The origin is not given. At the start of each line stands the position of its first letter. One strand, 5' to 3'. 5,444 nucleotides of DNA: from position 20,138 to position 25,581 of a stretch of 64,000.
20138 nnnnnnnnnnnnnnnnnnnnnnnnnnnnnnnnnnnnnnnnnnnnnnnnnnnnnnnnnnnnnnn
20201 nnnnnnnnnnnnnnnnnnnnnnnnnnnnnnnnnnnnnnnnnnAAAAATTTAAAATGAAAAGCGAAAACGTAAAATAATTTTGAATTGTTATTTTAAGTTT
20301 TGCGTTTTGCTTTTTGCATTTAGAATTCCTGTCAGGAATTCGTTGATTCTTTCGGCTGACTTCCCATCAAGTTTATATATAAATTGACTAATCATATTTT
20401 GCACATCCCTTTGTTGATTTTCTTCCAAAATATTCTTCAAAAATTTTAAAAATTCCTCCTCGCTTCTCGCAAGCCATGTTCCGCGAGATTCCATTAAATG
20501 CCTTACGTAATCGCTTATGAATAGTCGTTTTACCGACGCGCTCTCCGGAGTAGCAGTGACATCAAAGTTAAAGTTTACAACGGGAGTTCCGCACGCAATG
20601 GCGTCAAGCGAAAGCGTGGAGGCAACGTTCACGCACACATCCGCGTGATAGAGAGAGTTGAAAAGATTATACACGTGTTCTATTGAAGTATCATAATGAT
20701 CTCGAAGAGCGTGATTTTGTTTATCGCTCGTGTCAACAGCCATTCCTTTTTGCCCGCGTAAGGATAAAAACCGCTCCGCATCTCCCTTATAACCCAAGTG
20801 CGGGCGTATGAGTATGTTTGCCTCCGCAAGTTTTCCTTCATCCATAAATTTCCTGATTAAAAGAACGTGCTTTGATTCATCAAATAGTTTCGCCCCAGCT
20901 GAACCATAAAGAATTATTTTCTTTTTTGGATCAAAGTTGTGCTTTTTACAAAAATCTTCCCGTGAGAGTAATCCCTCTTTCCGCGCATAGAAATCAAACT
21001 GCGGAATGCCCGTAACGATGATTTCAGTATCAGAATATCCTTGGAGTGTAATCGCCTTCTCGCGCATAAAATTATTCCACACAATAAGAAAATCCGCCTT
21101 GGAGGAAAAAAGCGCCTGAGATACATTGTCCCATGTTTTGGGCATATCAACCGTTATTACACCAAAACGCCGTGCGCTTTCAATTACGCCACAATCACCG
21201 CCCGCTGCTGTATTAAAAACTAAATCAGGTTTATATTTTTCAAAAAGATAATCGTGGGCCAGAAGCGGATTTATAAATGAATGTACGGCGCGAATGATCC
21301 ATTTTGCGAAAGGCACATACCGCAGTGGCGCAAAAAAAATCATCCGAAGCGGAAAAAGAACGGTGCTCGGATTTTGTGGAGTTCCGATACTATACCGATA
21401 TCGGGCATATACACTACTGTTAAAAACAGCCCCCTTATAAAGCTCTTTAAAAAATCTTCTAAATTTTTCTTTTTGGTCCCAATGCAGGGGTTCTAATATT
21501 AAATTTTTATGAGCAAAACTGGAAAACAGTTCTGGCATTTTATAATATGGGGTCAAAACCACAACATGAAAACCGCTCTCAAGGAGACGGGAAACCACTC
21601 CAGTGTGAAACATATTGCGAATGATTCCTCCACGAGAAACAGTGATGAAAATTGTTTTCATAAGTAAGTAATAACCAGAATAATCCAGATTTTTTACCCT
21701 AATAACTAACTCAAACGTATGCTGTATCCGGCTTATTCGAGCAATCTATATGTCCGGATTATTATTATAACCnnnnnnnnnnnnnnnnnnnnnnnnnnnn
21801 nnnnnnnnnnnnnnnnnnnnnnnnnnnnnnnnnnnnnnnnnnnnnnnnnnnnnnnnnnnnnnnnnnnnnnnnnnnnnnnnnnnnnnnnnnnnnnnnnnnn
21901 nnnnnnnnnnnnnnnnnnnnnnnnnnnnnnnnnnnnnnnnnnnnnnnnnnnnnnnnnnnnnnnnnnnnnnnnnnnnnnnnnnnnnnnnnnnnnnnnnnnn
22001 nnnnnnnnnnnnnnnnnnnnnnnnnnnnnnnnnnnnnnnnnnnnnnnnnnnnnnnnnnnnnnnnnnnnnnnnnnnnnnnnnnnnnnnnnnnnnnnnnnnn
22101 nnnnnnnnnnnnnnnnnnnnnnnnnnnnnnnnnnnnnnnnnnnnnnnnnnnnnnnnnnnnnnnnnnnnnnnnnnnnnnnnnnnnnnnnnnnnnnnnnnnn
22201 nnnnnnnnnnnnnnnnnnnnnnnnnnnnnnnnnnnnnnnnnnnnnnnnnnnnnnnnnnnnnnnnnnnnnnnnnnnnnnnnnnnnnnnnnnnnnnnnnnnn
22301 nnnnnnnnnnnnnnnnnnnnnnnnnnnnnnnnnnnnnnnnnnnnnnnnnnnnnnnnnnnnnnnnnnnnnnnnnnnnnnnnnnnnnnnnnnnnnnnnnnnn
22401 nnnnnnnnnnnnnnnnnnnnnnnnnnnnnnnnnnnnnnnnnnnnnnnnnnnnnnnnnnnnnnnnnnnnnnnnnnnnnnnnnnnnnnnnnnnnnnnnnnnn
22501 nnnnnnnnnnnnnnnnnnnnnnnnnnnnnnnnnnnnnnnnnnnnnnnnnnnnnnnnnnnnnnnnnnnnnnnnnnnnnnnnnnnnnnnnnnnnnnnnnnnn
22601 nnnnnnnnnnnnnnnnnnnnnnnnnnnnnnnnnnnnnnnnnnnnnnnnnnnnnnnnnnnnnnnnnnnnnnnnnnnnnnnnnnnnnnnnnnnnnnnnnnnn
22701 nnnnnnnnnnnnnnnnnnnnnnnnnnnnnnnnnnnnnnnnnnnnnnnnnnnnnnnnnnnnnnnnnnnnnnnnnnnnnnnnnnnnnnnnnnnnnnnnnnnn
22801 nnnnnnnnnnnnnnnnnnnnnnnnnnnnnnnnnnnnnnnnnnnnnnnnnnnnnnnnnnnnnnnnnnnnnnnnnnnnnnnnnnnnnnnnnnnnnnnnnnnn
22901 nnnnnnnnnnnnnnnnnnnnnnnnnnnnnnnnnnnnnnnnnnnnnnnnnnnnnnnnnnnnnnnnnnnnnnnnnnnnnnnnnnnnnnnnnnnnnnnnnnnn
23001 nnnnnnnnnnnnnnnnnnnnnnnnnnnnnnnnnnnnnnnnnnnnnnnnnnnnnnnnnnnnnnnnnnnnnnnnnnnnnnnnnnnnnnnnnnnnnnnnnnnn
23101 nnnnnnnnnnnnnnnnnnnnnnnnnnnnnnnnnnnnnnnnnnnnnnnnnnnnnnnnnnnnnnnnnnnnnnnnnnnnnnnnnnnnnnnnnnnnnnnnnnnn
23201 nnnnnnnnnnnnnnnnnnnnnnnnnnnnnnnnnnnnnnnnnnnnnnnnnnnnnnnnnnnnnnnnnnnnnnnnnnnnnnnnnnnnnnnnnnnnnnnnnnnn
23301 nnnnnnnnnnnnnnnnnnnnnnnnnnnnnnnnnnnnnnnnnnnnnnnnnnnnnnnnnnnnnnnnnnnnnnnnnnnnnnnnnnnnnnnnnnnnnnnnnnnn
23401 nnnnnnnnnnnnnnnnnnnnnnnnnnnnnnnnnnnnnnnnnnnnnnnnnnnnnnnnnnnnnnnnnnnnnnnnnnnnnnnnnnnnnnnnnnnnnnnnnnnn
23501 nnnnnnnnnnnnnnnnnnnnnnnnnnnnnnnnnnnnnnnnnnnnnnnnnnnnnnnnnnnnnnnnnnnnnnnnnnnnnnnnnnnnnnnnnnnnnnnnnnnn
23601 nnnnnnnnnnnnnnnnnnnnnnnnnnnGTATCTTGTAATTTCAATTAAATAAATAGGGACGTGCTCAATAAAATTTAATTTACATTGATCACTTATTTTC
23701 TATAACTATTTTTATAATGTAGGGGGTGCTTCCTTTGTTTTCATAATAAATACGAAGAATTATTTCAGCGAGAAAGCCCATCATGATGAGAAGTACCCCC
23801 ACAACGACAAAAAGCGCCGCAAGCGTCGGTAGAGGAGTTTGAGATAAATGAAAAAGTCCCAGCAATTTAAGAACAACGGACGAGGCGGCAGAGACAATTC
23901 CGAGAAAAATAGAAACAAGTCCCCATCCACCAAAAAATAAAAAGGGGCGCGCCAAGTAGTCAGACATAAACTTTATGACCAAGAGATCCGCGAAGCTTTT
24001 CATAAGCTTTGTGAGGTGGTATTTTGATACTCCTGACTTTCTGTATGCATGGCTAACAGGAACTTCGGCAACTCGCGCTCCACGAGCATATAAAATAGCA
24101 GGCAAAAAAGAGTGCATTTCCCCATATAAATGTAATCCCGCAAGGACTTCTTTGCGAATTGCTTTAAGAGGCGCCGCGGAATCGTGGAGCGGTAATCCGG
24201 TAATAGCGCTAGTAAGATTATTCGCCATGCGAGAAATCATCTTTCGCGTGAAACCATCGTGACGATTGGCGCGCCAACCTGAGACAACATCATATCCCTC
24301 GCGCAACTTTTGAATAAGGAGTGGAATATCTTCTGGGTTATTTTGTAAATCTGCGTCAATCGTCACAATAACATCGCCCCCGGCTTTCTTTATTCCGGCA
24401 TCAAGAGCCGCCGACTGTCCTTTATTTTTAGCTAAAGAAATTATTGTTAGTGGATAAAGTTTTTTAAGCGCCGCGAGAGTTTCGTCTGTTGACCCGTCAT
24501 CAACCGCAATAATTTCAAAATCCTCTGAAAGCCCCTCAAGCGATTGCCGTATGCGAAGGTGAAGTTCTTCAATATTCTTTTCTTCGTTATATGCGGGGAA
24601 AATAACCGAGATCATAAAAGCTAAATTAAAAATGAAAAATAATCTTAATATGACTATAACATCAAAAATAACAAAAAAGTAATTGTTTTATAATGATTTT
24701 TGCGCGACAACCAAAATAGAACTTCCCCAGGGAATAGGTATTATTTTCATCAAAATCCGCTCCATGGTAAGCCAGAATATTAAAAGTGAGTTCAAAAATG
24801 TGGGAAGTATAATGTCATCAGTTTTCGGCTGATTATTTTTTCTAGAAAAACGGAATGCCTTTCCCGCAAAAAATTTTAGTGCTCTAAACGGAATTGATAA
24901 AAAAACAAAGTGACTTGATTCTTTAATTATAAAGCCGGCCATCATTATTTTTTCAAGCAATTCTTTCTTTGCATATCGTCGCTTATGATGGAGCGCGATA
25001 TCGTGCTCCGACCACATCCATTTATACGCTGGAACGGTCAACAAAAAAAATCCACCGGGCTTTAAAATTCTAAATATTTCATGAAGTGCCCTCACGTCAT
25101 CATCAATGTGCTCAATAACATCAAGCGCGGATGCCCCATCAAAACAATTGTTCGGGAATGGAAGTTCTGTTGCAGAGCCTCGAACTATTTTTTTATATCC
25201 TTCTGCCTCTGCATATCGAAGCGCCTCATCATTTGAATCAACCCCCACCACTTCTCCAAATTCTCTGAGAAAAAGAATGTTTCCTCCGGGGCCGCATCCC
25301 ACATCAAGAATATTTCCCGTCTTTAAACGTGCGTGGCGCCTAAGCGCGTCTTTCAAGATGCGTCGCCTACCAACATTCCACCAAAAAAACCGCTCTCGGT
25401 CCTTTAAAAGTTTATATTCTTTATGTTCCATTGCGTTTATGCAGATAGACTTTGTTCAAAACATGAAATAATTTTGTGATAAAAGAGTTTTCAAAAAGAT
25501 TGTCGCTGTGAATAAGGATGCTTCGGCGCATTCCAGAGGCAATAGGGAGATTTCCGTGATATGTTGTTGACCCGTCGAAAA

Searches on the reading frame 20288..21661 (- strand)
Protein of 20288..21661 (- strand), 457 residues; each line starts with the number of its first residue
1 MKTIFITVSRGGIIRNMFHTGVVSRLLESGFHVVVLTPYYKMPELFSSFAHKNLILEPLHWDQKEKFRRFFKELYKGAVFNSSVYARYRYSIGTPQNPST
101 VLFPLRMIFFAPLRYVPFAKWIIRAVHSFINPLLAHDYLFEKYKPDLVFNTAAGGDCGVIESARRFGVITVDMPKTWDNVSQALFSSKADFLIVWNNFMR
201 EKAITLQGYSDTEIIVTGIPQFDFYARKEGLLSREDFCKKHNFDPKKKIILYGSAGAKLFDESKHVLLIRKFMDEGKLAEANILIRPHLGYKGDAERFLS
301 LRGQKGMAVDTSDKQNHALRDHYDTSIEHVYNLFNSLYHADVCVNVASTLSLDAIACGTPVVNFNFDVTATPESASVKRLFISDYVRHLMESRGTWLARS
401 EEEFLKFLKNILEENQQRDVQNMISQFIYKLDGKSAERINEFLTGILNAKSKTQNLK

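Call 5: search_protein_families(library=pfam, proteins=[window:20288-21661:-], max_evalue=0.01)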
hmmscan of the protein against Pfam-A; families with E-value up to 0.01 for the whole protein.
window:20288-21661:- (457 aa): 1 family
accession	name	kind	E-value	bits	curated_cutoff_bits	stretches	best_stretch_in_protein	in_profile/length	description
PF04464.20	Glyphos_transf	-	1.1e-08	34.9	22.1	1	182-443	128-365/367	CDP-Glycerol:Poly(glycerophosphate) glycerophosphotransferase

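Call 15: search_protein_families(library=ncbifam, proteins=[window:20288-21661:-], max_evalue=0.001)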
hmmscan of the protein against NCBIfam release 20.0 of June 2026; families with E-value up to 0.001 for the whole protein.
window:20288-21661:- (457 aa): 2 families
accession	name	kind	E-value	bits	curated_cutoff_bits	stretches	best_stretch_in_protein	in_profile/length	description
NF046086.1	BFO_1060_trans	domain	1.8e-17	63.5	200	1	185-272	95-187/365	BFO_1060 family glycosyltransferase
TIGR04396.2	surf_polysacc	subfamily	2.6e-07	30.1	125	0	319-454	243-370/427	surface carbohydrate biosynthesis protein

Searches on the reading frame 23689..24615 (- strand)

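Call 5: search_protein_families(library=pfam, proteins=[window:23689-24615:-], max_evalue=0.01)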
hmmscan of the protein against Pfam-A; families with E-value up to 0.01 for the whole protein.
window:23689-24615:- (308 aa): 2 families
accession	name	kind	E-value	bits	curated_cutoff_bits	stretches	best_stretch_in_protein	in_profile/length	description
PF00535.33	Glycos_transf_2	-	6.8e-34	117.7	23.3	1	3-158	1-164/168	Glycosyl transferase family 2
PF10111.15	Glyco_tranf_2_2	-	8.1e-08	32.5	27.3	1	3-90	1-92/276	Glycosyltransferase like family 2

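Call 61: search_protein_families(library=ncbifam, proteins=[window:23689-24615:-], max_evalue=0.0001)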
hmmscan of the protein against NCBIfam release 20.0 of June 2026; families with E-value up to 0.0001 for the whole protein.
window:23689-24615:- (308 aa): 16 families
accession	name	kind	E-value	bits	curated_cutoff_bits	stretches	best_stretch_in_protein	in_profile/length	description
NF007986.1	PRK10714.1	equivalog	5.3e-54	183.4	529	1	2-307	8-314/316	undecaprenyl-phosphate 4-deoxy-4-formamido-L-arabinose transferase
NF047588.1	GlcsyltransPgfSStrep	equivalog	1.9e-41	142.3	500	1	2-302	3-303/308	glycosyltransferase PgfS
TIGR04182.1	glyco_TIGR04182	equivalog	2.1e-22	79.9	325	1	2-292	2-288/293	S-layer glycoprotein N-glycosyltransferase AglJ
TIGR03937.1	PgaC_IcaA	equivalog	8.3e-17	61.2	422.3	1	1-107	46-153/407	poly-beta-1,6-N-acetyl-D-glucosamine synthase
NF058614.1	PPMAGASynPpgS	equivalog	9.2e-17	61.2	370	1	4-198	4-205/226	polyprenyl-phospho-N-acetylgalactosaminyl synthase PpgS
NF041391.1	DPhHxTase_Halo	equivalog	3.1e-14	52.5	375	1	8-193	3-187/213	dolichyl-phosphate hexose transferase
NF041875.1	EPS_EpsD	equivalog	1.8e-13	50.6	370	1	2-106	1-106/325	exopolysaccharide biosynthesis glycosyltransferase EpsD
TIGR04283.1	glyco_like_mftF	equivalog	9.1e-13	48.3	182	1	2-142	1-135/221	TIGR04283 family arsenosugar biosynthesis glycosyltransferase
NF010496.0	PRK13915.1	equivalog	3.4e-10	39.5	262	1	2-94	33-131/307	glucosyl-3-phosphoglycerate synthase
NF007482.0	PRK10073.1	equivalog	7.2e-10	38.4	423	1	2-101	8-107/334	glycosyltransferase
TIGR03965.1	mycofact_glyco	equivalog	1.5e-09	37.3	280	1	2-103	76-178/467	mycofactocin biosynthesis glycosyltransferase MftF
NF047683.1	TeichurnBiosyTuaG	equivalog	1.4e-08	34.7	400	1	2-97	8-104/252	teichuronic acid biosynthesis protein TuaG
TIGR04242.1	nodulat_NodC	equivalog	3.3e-07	29.6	550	1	2-106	50-158/395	chitooligosaccharide synthase NodC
TIGR03111.1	glyc2_xrt_Gpos1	hypoth_equivalog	3e-06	26.3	363.95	1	2-106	51-158/439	TIGR03111 family XrtG-associated glycosyltransferase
NF050050.1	ProtGlycPglI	equivalog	8.3e-06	25.4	500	1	2-127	4-131/306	GalNAc(5)-diNAcBac-PP-undecaprenol beta-1,3-glucosyltransferase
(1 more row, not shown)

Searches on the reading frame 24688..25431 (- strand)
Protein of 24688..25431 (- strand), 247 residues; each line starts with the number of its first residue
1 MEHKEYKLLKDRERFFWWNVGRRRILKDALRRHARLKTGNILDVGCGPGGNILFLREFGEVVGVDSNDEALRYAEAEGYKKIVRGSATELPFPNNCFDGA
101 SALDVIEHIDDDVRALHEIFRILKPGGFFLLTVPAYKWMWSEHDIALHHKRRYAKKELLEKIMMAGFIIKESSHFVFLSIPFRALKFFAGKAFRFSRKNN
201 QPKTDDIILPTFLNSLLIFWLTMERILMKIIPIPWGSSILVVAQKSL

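Call 5: search_protein_families(library=pfam, proteins=[window:24688-25431:-], max_evalue=0.01)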
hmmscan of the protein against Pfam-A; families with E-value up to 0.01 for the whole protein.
window:24688-25431:- (247 aa): 11 families
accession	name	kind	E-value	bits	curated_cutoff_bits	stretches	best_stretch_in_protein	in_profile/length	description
PF08241.18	Methyltransf_11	-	3.6e-22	79.2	21.2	1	42-130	1-94/95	Methyltransferase domain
PF13649.12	Methyltransf_25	-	6.3e-18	65.7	27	1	41-127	1-97/97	Methyltransferase domain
PF13489.12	Methyltransf_23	-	1e-15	58.3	27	1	22-148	5-124/164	Methyltransferase domain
PF13847.12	Methyltransf_31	-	5.4e-14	52.5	27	1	39-135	5-113/145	Methyltransferase domain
PF08242.18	Methyltransf_12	-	1.1e-10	42.5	30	1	42-129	1-98/98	Methyltransferase domain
PF01209.24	Ubie_methyltran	-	6.1e-10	39.3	20.1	1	25-130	34-150/233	ubiE/COQ5 methyltransferase family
PF03141.22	Methyltransf_29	-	2e-05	23.8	23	1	37-137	117-223/506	Putative S-adenosyl-L-methionine-dependent methyltransferase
PF09445.16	Methyltransf_15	-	0.00065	19.8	22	1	40-75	3-39/165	RNA cap guanine-N2 methyltransferase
PF03291.22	mRNA_G-N7_MeTrfase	-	0.00088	18.9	26.6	0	35-109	59-134/315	mRNA (guanine-N(7))-methyltransferase domain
PF03848.20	TehB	-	0.0016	18.3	20.4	1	34-75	27-69/193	Tellurite resistance protein TehB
PF01728.25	FtsJ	-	0.0053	17.1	24.1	1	27-80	10-68/181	FtsJ-like methyltransferase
